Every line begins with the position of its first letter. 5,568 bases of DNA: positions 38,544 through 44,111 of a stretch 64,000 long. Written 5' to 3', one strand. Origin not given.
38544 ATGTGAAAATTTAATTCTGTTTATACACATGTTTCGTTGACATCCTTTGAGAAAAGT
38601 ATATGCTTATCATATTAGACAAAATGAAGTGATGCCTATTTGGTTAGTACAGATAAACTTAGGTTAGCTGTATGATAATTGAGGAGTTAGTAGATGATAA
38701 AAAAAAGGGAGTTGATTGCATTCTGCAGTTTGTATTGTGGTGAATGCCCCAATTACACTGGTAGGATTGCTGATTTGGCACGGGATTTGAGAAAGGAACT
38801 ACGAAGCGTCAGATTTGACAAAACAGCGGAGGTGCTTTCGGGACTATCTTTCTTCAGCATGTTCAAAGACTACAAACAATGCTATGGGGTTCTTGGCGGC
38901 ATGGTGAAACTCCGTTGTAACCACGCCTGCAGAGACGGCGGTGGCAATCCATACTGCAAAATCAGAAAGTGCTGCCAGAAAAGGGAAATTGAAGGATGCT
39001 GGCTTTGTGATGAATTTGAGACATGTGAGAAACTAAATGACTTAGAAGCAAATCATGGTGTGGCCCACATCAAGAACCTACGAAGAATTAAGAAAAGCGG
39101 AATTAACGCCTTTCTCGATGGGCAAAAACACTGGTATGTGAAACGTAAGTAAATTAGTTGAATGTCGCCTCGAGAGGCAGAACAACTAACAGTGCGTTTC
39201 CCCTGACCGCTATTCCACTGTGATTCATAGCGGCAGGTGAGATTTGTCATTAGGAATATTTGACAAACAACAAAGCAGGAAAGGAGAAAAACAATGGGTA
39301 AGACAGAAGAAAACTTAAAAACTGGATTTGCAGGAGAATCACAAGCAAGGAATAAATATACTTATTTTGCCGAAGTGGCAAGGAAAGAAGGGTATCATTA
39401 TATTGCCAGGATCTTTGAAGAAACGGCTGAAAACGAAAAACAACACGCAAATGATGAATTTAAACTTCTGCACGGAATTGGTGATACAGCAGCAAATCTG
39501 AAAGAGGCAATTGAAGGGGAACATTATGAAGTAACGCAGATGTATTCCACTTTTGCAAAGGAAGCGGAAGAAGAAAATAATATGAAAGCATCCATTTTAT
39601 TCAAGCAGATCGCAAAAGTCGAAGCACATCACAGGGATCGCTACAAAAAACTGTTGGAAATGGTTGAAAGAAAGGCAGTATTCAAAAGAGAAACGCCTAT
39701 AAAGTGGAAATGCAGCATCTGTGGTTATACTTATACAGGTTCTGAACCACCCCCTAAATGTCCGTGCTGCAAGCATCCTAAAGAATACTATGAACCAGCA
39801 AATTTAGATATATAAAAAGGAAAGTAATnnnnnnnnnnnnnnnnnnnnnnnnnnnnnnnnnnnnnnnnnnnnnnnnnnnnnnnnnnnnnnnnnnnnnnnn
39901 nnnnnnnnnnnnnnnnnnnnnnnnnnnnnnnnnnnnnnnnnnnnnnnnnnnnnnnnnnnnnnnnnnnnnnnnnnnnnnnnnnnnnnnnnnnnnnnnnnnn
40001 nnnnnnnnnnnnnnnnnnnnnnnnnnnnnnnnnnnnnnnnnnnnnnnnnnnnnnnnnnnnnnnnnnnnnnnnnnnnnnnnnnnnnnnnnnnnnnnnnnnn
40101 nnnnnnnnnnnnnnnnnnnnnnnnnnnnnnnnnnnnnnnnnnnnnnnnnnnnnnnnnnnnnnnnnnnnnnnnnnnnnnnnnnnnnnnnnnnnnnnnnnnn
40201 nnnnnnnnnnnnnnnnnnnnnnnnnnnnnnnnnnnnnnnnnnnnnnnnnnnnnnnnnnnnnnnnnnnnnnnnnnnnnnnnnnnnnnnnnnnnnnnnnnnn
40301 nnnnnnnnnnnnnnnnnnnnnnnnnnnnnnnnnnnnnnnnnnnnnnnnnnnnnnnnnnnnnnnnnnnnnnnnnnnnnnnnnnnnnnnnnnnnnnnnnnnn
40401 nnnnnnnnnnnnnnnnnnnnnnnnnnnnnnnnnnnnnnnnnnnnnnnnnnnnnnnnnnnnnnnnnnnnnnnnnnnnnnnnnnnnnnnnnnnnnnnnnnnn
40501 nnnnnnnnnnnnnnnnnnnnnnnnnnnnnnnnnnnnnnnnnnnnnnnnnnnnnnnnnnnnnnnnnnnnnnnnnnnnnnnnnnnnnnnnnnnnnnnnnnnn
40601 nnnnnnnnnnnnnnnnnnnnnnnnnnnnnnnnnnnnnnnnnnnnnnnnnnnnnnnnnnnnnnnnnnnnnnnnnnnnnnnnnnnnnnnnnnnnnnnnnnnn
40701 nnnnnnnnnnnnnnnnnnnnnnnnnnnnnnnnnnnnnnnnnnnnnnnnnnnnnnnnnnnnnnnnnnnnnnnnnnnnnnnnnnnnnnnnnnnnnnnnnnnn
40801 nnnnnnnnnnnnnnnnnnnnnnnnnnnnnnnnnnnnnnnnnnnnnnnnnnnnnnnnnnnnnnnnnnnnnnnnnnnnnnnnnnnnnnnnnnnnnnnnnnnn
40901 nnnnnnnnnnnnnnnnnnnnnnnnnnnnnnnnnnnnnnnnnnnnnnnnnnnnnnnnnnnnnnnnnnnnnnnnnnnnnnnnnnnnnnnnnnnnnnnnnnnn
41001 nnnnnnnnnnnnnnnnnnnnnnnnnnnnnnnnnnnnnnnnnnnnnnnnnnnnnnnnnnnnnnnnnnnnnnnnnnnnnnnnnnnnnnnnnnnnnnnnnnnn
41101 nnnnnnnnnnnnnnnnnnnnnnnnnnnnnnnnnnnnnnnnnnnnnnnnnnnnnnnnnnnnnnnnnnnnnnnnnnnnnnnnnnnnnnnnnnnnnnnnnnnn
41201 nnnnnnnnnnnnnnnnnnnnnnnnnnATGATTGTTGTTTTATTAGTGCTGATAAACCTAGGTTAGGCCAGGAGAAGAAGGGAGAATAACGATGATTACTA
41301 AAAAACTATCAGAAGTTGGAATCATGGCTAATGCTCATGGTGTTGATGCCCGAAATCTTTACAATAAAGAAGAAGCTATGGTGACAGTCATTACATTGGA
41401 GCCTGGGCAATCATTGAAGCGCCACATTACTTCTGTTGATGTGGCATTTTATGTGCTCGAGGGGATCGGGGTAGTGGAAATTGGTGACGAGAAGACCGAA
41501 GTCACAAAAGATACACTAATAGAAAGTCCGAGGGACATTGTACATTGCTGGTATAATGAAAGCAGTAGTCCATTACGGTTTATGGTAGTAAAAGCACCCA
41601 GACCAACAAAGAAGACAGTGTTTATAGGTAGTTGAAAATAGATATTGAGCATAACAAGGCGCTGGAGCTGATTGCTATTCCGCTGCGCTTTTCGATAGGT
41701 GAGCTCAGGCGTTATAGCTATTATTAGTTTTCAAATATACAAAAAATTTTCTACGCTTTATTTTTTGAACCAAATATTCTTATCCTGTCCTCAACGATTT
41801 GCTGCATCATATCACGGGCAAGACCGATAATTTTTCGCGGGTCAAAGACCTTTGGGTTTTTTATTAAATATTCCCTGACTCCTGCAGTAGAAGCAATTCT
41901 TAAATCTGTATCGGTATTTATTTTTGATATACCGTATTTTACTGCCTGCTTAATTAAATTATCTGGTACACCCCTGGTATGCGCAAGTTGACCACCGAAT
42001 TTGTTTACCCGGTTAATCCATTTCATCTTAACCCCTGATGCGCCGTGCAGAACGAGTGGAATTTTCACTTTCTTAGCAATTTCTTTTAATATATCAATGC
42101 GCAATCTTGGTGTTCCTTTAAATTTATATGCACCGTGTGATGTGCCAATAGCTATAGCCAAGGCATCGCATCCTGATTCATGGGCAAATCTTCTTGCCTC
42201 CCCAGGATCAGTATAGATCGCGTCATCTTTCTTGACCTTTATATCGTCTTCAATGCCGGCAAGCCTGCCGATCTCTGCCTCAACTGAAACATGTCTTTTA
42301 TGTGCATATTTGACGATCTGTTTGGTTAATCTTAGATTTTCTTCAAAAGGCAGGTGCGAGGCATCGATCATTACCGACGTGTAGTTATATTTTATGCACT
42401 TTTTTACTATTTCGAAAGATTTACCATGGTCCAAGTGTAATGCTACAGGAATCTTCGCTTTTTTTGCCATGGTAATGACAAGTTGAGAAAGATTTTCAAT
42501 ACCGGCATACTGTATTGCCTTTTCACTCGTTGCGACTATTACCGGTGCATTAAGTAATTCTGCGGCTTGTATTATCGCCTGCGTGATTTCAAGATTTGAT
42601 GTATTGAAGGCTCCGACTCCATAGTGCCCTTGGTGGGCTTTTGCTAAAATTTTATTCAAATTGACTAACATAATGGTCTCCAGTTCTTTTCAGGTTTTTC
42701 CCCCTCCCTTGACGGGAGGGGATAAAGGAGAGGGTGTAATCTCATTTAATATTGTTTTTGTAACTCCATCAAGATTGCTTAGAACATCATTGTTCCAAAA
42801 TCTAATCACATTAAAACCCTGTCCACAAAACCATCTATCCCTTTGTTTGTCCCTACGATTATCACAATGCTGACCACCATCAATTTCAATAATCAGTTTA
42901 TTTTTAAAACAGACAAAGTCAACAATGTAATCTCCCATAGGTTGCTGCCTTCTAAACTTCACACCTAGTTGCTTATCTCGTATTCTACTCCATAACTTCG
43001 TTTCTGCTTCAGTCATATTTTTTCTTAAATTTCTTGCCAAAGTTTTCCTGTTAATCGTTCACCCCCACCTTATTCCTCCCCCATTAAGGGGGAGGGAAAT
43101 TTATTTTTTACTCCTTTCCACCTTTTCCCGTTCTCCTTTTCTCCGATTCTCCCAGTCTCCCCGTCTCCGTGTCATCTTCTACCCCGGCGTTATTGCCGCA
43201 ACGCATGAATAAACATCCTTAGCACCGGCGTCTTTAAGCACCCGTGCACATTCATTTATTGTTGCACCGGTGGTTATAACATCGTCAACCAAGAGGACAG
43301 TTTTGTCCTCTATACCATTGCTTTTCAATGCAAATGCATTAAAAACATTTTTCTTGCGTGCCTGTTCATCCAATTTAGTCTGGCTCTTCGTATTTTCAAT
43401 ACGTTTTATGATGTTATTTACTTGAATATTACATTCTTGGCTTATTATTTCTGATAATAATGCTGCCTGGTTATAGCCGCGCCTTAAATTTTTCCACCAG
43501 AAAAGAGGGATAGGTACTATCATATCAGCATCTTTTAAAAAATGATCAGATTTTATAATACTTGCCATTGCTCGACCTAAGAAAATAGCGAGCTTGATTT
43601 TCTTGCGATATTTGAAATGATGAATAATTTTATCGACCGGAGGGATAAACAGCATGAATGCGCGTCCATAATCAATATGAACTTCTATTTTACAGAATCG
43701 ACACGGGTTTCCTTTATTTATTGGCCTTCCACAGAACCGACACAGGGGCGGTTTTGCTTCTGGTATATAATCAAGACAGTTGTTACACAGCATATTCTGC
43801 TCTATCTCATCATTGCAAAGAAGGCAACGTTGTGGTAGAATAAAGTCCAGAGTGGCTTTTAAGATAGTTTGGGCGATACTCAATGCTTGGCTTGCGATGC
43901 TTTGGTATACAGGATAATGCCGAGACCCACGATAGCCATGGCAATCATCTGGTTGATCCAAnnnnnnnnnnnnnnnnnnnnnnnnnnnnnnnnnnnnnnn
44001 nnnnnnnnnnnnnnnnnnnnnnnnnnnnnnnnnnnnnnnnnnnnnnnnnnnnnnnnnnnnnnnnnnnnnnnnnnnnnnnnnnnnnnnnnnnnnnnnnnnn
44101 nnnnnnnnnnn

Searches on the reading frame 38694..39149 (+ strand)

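Call 57: search_protein_families(library=pfam, proteins=[window:38694-39149:+], max_evalue=0.00001)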
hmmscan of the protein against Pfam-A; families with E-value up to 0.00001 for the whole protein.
window:38694-39149:+ (152 aa): 1 family
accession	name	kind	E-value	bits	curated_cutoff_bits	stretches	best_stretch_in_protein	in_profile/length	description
PF12675.12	DUF3795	-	3e-10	40.9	22.6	1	8-115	2-82/83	Protein of unknown function (DUF3795)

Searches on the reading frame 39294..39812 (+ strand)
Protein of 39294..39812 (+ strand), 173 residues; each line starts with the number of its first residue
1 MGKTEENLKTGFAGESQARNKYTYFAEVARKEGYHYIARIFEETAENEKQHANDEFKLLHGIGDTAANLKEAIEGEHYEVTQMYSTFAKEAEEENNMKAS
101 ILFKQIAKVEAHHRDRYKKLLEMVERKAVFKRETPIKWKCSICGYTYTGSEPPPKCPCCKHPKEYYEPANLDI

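Call 57: search_protein_families(library=pfam, proteins=[window:39294-39812:+], max_evalue=0.00001)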
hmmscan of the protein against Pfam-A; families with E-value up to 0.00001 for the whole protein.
window:39294-39812:+ (173 aa): 2 families
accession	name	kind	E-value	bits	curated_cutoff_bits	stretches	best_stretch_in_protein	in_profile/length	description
PF02915.23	Rubrerythrin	-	7.4e-26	91.6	22.8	1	6-121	1-137/137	Rubrerythrin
PF21349.2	RUBY_RBDX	-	5.8e-12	45.3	26.5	1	138-167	1-30/30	Rubrerythrin, rubredoxin-like domain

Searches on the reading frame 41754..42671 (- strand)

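Call 57: search_protein_families(library=pfam, proteins=[window:41754-42671:-], max_evalue=0.00001)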
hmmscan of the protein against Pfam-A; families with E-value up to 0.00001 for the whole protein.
window:41754-42671:- (306 aa): 1 family
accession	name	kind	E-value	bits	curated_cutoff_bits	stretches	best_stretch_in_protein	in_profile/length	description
PF01116.26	F_bP_aldolase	-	5.1e-104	348.1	25.5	1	3-305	1-277/277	Fructose-bisphosphate aldolase class-II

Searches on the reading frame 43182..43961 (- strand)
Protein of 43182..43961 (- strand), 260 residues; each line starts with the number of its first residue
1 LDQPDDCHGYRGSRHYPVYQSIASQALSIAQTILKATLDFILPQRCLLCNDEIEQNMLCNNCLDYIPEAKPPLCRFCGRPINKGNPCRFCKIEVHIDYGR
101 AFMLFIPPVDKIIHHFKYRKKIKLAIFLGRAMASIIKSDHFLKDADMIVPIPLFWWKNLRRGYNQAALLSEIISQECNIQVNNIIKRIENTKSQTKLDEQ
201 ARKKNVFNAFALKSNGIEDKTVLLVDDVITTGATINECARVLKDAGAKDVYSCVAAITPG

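Call 58: search_protein_families(library=pfam, proteins=[window:43182-43961:-], max_evalue=0.00001)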
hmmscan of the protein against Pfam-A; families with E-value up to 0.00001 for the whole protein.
window:43182-43961:- (260 aa): 2 families
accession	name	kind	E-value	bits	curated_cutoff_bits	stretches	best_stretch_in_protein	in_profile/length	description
PF00156.33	Pribosyltran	-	1.5e-11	44.3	26.3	1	160-255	38-123/158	Phosphoribosyl transferase domain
PF18912.6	DZR_2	-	1.2e-10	41.5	27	1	38-90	2-55/56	Double zinc ribbon domain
